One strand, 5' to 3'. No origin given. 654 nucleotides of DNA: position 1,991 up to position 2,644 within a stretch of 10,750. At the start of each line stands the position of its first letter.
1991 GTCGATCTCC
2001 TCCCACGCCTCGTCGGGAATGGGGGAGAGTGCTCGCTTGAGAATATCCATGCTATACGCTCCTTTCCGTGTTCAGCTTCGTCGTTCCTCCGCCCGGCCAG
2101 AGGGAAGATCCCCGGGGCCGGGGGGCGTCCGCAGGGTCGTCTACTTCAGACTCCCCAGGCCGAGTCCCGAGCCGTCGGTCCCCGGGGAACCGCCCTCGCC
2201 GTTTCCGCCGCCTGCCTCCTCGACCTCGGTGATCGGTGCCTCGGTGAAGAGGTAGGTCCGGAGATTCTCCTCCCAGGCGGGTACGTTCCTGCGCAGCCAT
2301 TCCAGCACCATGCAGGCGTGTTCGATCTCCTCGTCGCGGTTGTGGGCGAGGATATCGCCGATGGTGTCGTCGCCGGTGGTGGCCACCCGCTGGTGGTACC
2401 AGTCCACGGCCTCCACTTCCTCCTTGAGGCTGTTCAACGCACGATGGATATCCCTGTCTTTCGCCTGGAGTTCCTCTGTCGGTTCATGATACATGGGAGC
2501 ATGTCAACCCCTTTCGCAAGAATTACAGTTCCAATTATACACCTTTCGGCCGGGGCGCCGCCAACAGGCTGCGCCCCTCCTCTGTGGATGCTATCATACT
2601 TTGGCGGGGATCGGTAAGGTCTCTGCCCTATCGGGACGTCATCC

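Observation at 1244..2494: Complete family-1 encapsulin nanocompartment operon: EncFtn cargo with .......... targeting peptide followed by shell protein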

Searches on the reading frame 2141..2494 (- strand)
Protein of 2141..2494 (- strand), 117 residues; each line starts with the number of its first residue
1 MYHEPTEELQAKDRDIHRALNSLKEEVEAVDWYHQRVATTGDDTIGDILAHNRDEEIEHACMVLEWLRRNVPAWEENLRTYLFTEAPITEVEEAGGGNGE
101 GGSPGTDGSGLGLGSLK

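Call 3: search_protein_families(library=pfam, proteins=[window:2141-2494:-], max_evalue=0.01)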
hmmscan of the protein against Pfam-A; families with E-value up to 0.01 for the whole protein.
window:2141-2494:- (117 aa): 1 family
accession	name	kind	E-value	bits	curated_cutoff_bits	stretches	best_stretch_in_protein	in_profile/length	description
PF22277.2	EncFtn-like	-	1.6e-40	137.2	27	1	2-85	2-85/85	EncFtn-like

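Call 4: search_protein_families(library=ncbifam, proteins=[window:2141-2494:-], max_evalue=0.01)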
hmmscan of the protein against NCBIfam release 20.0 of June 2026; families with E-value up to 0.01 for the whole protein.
window:2141-2494:- (117 aa): 2 families
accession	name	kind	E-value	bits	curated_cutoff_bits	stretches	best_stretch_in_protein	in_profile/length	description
TIGR04535.1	ferrit_encaps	subfamily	2.4e-45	153.1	125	1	2-117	1-114/114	encapsulin-associated ferritin-like protein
NF058679.1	EncB_fam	subfamily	4.7e-18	65.3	90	1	10-116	16-117/117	encapsulin nanocompartment ferritin-likeEncB family encapsulin nanocompartment ferritin-like cargo protein cargo protein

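Call 6: search_solved_structures(query=window:2141-2494:-, show_alignments=3)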
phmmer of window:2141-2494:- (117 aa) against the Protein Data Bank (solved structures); distinct sequences matched with E-value up to 0.001: 12.
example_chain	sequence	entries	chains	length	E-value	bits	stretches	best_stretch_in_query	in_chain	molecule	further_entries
33bf_A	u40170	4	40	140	2.8e-34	121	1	3-117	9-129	Encapsulated ferritin-like protein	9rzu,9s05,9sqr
7oe2_1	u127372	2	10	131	2.2e-31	111.7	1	2-117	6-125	Haliangium ochraceum Encapsulated ferritin localisation sequence | Haliangium ochraceum encapsulated ferritin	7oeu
5da5_A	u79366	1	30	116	1.8e-29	105.4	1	3-92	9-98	Rru_A0973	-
5l8b_A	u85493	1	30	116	9.9e-29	103.1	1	3-92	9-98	Uncharacterized protein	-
6suw_A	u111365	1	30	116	9.9e-29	103.1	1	3-92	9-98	Uncharacterized protein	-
5l89_A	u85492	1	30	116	9.9e-29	103.1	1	3-92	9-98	Rru_A0973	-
6sv1_A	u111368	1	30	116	9.9e-29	103.1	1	3-92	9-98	Encapsulated Ferritin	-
5n5f_A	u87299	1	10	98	2.4e-28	101.8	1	2-93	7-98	encapsulated ferritin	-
5l8g_A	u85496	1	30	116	3.7e-28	101.2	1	3-92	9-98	Uncharacterized protein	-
3k6c_A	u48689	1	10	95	3.9e-28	101.2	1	2-89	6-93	Uncharacterized protein NE0167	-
5l8f_A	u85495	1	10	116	1.2e-26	96.4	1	3-92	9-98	Rru_A0973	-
7s8t_A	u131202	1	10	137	0.00022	24.5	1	13-105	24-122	EncC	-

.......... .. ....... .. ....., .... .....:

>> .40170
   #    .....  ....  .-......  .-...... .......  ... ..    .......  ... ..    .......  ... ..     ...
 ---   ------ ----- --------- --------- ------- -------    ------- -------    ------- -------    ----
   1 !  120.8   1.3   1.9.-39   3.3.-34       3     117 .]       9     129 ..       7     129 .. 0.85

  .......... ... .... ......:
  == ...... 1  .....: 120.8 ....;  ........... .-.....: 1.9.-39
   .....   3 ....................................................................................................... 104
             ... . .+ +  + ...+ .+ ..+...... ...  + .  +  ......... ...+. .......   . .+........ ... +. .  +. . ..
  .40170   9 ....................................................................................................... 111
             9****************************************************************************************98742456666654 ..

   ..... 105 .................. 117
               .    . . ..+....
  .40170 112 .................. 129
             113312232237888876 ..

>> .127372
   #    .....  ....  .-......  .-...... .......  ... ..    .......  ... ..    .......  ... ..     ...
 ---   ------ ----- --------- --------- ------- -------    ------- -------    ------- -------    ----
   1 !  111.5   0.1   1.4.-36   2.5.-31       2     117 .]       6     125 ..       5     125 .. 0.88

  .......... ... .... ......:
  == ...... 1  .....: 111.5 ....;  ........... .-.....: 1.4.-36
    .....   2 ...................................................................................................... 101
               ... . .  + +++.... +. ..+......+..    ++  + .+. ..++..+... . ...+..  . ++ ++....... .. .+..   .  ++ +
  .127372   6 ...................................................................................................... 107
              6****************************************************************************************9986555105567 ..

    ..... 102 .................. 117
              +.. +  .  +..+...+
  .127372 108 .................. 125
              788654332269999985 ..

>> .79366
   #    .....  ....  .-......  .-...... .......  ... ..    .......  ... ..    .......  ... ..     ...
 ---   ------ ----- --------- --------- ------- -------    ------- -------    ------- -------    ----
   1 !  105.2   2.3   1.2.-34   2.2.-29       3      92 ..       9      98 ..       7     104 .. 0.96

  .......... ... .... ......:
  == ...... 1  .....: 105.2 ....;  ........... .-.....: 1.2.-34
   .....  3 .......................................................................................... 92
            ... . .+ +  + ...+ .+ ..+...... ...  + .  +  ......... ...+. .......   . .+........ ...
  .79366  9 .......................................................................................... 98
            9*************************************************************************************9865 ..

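Call 45: find_homologous_proteins(query=window:2144-2494:-, max_evalue=1e-10)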
Query window:2144-2494:- (117 aa): 5407 proteins with E <= 1e-10 among 5422 candidates; the best 120 are listed.
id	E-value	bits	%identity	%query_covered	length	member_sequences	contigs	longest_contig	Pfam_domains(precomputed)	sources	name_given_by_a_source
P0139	1.0e-73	263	100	100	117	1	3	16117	PF22277.3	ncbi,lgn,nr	ncbi:MAG: ferritin-like domain-containing protein [Synergistales bacterium]|nr:ferritin-like domain-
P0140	3.0e-48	181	69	99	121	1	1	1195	PF22277.3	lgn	-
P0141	3.7e-48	180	75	86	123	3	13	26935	PF22277.3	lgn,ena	-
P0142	4.4e-48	180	70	99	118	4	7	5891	PF22277.3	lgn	-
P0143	4.4e-48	180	74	87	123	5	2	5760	PF22277.3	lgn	-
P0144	6.6e-48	180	71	99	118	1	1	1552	PF22277.3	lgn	-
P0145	7.8e-48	179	69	99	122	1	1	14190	PF22277.3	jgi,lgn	jgi:hypothetical protein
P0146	1.3e-47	179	72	99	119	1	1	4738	PF22277.3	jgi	-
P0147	1.4e-47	179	69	99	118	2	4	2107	PF22277.3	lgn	-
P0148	1.6e-47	178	75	86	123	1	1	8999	PF22277.3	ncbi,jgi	jgi:ferritin-like protein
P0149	3.2e-47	177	69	99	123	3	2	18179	PF22277.3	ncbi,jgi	jgi:ferritin-like protein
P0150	4.8e-47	177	72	99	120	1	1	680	PF22277.3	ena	-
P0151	6.9e-47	176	68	99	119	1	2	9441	PF22277.3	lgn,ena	-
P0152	1.4e-46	175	77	79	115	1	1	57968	PF22277.3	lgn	-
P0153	2.4e-46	175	67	99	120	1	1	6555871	PF22277.3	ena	-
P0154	2.6e-46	174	67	99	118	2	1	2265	PF22277.3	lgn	-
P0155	3.7e-46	174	68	99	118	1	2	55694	PF22277.3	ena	-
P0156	4.8e-46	174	70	99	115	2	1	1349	PF22277.3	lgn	-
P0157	1.0e-45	173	69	100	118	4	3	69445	PF22277.3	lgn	-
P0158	1.5e-45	172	75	81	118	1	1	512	PF22277.3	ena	-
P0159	2.7e-45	171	66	99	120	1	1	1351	PF22277.3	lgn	-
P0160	3.5e-45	171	67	100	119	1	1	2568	PF22277.3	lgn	-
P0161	3.7e-45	171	71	99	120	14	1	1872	PF22277.3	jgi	-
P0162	5.8e-45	170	65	99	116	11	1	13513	PF22277.3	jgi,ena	-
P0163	1.2e-44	169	68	100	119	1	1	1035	PF22277.3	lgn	-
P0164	1.6e-44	169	77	75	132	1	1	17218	PF22277.3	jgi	jgi:hypothetical protein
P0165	2.1e-44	168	70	97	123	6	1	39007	PF22277.3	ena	-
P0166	2.3e-44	168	71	79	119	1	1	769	PF22277.3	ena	-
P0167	3.2e-44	168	69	99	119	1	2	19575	PF22277.3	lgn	-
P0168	3.6e-44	168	68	99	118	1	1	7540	PF22277.3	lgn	-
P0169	4.2e-44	167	68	99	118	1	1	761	PF22277.3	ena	-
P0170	4.3e-44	167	70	97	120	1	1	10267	PF22277.3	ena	-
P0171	4.6e-44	167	66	99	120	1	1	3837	PF22277.3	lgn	-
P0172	5.9e-44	167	68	99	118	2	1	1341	PF22277.3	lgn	-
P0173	1.0e-43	166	70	90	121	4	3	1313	PF22277.3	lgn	-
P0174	1.2e-43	166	69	99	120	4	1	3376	PF22277.3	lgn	-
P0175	1.3e-43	166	64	100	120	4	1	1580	PF22277.3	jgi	jgi:hypothetical protein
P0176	1.5e-43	166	68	99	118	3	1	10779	PF22277.3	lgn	-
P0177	1.6e-43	165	67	99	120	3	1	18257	PF22277.3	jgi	jgi:hypothetical protein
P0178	1.7e-43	165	73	80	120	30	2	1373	PF22277.3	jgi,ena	-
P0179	1.9e-43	165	69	99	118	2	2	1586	PF22277.3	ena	-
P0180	2.1e-43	165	68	100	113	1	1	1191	PF22277.3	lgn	-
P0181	2.2e-43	165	66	99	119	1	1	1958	PF22277.3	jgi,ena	jgi:ferritin-like protein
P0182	2.3e-43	165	66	99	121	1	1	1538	PF22277.3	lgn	-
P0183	2.7e-43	165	66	99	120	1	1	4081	PF22277.3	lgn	-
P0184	2.8e-43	165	69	100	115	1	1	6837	PF22277.3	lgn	-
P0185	3.5e-43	164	70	75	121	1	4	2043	PF22277.3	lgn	-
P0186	3.5e-43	164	66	99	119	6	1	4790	PF22277.3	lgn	-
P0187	4.2e-43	164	68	100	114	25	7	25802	PF22277.3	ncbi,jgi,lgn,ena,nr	ncbi:MAG TPA: ferritin-like domain-containing protein [Thermosynergistes sp.]|nr:ferritin-like domai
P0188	4.2e-43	164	70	99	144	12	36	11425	PF22277.3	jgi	jgi:ferritin-like protein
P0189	5.9e-43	164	75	79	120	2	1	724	PF22277.3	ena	-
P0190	6.1e-43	164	66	99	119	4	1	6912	PF22277.3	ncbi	-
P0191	6.2e-43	164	63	99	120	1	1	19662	PF22277.3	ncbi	-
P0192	6.6e-43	163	62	100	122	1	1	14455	PF22277.3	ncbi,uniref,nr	ncbi:hypothetical protein GF339_14330 [candidate division KSB3 bacterium]|uniref:Ferritin n=1 Tax=ca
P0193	7.0e-43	163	64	99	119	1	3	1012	PF22277.3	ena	-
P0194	7.7e-43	163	75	75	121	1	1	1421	PF22277.3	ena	-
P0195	8.1e-43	163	66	99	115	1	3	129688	PF22277.3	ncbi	-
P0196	8.2e-43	163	74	80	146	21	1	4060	PF22277.3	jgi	jgi:ferritin-like protein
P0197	8.3e-43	163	66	99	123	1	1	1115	PF22277.3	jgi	jgi:uncharacterized protein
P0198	9.2e-43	163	69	99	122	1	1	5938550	PF22277.3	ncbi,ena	-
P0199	9.4e-43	163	71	80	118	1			PF22277.3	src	-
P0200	9.7e-43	163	65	99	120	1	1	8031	PF22277.3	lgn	-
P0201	9.8e-43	163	64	99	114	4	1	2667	PF22277.3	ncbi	-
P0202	1.1e-42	163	65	99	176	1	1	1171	PF22277.3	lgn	-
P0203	1.3e-42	163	63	98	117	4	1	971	PF22277.3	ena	-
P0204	1.3e-42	163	66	99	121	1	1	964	PF22277.3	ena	-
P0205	1.4e-42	162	63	99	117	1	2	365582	PF22277.3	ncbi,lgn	-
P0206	1.5e-42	162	68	99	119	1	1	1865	PF22277.3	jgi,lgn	jgi:uncharacterized protein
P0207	1.5e-42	162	65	98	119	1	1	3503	PF22277.3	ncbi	-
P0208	1.6e-42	162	66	79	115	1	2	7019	PF22277.3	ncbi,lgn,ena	-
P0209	1.8e-42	162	66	99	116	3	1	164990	PF22277.3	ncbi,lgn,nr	ncbi:hypothetical protein JXB12_01250 [candidate division KSB1 bacterium]|nr:hypothetical protein [c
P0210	2.0e-42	162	68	99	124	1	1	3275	PF22277.3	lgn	-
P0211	2.2e-42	162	74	80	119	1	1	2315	PF22277.3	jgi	-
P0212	2.4e-42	162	64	99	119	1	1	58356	PF22277.3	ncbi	-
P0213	2.5e-42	162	66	99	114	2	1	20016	PF22277.3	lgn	-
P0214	2.5e-42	162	61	99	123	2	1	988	PF22277.3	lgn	-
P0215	2.5e-42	162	65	99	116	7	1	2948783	PF22277.3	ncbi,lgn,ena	-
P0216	2.8e-42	161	66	99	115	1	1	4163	PF22277.3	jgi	jgi:ferritin-like protein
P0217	3.2e-42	161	66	99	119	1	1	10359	PF22277.3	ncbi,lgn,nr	ncbi:MAG TPA: ferritin-like domain-containing protein [Vicinamibacteria bacterium]|nr:ferritin-like 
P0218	3.4e-42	161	63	99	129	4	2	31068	PF22277.3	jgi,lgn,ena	-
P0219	3.5e-42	161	65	99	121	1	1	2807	PF22277.3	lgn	-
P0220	3.8e-42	161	68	75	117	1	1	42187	PF22277.3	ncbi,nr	ncbi:ferritin-like domain-containing protein [Marinilabiliaceae bacterium ANBcel2]|nr:ferritin-like 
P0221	3.8e-42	161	65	99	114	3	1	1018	PF22277.3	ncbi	-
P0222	3.8e-42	161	69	76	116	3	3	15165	PF22277.3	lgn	-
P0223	4.9e-42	161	64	99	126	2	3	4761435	PF22277.3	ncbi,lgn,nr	ncbi:encapsulin-associated ferritin-like protein [Oceanidesulfovibrio marinus]|nr:ferritin-like doma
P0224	4.9e-42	161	68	99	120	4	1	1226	PF22277.3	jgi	-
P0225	5.5e-42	160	63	99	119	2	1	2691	PF22277.3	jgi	jgi:uncharacterized protein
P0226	5.5e-42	160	66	99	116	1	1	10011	PF22277.3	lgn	-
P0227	5.5e-42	160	66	99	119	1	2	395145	PF22277.3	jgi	jgi:ferritin-like protein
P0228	8.4e-42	160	63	99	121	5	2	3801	PF22277.3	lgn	-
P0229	8.5e-42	160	64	99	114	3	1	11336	PF22277.3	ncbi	ncbi:encapsulin-associated ferritin-like protein [Marinilabilia sp.]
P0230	8.8e-42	160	66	99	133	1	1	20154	PF22277.3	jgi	jgi:hypothetical protein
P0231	1.0e-41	160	64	99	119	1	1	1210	PF22277.3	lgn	-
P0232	1.1e-41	160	62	99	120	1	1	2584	PF22277.3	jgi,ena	-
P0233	1.1e-41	160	65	99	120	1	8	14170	PF22277.3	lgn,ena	-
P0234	1.2e-41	159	70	79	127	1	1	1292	PF22277.3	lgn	-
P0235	1.2e-41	159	65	99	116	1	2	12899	PF22277.3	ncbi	-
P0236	1.2e-41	159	70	76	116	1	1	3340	PF22277.3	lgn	-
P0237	1.3e-41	159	68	99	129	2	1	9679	PF22277.3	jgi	jgi:ferritin-like protein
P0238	1.3e-41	159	62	100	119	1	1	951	PF22277.3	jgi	jgi:hypothetical protein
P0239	1.3e-41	159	64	100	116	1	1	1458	PF22277.3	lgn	-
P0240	1.3e-41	159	66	98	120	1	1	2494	PF22277.3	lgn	-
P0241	1.4e-41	159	69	99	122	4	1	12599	PF22277.3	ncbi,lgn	-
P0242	1.4e-41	159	64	99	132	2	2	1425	PF22277.3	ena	-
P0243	1.7e-41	159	68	99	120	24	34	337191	PF22277.3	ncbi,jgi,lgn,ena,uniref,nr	ncbi:MAG: ferritin [Acetomicrobium flavidum]|uniref:ferritin-like domain-containing protein n=1 Tax=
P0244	1.8e-41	159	69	87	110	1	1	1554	PF22277.3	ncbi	-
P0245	2.1e-41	159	64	99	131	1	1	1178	PF22277.3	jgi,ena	-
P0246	2.1e-41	159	63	98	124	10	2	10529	PF22277.3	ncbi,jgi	jgi:uncharacterized protein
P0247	2.3e-41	158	72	74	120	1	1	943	PF22277.3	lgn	-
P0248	2.3e-41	158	69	76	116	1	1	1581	PF22277.3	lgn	-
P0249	2.5e-41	158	62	99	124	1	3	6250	PF22277.3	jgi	jgi:uncharacterized protein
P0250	2.5e-41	158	61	99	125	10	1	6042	PF22277.3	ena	-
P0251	2.5e-41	158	65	99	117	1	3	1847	PF22277.3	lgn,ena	-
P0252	2.6e-41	158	61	99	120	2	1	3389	PF22277.3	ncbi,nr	ncbi:hypothetical protein GF337_08000 [candidate division KSB1 bacterium]|nr:hypothetical protein [c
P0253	2.6e-41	158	60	99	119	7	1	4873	PF22277.3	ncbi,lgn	-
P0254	2.6e-41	158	74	74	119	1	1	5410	PF22277.3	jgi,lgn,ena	-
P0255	2.8e-41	158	63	99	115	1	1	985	PF22277.3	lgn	-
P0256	2.9e-41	158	64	99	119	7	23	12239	PF22277.3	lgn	-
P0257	2.9e-41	158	62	99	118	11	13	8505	PF22277.3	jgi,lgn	jgi:hypothetical protein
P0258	3.0e-41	158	66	99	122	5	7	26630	PF22277.3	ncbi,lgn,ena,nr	ncbi:MAG: hypothetical protein GX069_04235 [Tissierellia bacterium]|nr:hypothetical protein [Tissier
